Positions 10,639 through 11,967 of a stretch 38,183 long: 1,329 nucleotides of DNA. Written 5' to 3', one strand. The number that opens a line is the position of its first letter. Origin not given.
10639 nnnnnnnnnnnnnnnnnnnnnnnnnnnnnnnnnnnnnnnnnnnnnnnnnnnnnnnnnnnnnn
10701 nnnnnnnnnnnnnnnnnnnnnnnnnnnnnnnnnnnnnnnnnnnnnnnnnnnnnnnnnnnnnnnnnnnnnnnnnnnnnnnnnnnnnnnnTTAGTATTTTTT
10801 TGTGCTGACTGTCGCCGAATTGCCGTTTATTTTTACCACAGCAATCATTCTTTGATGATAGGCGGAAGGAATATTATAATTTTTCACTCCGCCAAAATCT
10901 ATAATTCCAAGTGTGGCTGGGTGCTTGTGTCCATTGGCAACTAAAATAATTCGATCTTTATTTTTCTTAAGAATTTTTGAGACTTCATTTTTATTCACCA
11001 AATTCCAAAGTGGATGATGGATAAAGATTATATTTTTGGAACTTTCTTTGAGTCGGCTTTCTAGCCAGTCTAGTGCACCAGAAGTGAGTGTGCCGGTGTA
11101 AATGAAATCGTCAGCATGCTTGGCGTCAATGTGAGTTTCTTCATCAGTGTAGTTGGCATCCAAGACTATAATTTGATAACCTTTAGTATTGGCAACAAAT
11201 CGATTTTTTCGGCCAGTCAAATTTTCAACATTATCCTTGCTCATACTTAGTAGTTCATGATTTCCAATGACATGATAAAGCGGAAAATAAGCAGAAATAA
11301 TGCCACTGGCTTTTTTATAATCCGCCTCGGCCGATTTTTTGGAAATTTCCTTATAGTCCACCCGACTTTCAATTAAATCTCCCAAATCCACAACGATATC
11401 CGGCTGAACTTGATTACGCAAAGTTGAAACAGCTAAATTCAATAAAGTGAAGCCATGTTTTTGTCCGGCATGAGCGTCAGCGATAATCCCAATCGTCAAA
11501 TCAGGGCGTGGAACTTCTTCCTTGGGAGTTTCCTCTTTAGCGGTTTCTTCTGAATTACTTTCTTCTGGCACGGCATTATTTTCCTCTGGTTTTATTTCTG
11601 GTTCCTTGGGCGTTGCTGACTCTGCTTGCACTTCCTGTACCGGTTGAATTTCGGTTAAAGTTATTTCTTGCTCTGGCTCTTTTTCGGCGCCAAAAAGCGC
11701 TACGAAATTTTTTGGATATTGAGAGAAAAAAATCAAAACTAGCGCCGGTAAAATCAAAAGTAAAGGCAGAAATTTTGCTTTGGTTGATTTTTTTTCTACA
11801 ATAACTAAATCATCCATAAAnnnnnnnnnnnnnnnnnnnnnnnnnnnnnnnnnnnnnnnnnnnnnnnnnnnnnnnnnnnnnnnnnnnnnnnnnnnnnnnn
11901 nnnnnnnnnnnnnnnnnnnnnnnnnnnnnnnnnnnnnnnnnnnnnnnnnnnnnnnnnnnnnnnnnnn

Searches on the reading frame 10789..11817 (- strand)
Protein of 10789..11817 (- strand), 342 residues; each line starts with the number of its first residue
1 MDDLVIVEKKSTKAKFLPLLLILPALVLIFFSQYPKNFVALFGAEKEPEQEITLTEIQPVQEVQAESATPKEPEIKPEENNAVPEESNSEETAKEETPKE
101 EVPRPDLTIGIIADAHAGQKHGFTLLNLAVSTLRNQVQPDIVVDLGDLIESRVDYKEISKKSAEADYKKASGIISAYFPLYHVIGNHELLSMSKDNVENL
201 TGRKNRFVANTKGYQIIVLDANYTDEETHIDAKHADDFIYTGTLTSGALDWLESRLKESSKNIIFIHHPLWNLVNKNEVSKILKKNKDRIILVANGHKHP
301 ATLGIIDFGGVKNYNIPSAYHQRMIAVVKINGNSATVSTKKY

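Call 75: search_protein_families(library=pfam, proteins=[window:10789-11817:-])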
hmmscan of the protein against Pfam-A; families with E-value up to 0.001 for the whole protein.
window:10789-11817:- (342 aa): 2 families
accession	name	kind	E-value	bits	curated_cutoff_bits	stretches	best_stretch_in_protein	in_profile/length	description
PF00149.33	Metallophos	-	1.1e-12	49.3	21.5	1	108-300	2-190/191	Calcineurin-like phosphoesterase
PF12850.12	Metallophos_2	-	0.00022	21.7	27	0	108-301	2-119/154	Calcineurin-like phosphoesterase superfamily domain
